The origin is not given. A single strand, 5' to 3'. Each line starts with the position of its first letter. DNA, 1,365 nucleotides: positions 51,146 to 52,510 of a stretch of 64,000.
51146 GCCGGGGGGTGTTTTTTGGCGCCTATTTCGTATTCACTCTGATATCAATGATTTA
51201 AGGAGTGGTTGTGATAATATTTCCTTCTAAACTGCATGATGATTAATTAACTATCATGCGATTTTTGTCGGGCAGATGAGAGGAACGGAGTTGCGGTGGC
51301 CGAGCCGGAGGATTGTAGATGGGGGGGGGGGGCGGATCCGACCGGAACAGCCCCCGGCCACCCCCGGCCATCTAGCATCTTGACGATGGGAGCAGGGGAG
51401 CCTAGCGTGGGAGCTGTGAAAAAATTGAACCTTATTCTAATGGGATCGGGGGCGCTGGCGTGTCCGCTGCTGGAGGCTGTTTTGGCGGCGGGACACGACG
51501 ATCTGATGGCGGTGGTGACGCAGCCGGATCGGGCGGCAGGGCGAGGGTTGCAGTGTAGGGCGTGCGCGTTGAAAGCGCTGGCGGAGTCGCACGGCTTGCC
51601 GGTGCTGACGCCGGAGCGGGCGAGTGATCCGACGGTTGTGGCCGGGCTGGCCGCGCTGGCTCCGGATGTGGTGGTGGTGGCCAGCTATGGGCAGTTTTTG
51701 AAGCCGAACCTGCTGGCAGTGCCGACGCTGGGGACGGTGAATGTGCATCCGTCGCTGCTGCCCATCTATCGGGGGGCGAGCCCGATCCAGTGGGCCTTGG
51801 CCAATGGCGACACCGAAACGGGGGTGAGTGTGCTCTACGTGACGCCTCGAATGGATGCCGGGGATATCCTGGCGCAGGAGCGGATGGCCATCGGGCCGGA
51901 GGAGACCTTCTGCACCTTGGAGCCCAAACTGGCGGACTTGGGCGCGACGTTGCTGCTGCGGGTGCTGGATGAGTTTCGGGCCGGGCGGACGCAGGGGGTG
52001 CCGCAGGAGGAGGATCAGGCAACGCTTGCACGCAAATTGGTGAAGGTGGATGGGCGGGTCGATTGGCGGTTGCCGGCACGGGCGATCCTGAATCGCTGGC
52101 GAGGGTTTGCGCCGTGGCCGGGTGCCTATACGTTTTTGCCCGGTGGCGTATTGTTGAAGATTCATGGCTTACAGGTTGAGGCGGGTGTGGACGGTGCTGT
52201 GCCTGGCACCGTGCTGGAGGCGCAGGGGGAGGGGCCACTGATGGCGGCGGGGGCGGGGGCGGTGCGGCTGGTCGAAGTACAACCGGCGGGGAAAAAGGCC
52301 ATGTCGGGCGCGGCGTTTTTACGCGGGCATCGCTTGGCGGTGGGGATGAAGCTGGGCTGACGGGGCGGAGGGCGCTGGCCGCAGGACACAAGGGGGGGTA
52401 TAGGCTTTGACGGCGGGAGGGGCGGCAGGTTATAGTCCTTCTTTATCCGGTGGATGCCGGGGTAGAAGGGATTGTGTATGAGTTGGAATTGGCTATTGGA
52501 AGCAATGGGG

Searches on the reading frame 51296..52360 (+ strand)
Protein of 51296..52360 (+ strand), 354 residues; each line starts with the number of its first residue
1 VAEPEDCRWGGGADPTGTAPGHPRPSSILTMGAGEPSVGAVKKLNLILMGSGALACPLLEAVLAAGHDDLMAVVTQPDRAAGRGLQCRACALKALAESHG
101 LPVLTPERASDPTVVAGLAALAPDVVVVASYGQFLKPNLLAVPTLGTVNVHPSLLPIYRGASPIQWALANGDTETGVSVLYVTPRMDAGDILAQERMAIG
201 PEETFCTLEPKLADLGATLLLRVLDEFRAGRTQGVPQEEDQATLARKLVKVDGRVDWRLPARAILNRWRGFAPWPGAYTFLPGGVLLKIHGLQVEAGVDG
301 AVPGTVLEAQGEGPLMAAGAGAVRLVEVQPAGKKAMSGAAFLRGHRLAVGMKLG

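Call 58: search_protein_families(library=pfam, proteins=[window:51296-52360:+], max_evalue=0.00001)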
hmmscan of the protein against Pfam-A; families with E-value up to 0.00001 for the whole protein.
window:51296-52360:+ (354 aa): 2 families
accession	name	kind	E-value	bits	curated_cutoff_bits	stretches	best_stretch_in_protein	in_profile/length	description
PF00551.24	Formyl_trans_N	-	1.8e-40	139.1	26.1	1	46-224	5-181/181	Formyl transferase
PF02911.23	Formyl_trans_C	-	3.7e-23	82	21.1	1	247-346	1-100/100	Formyl transferase, C-terminal domain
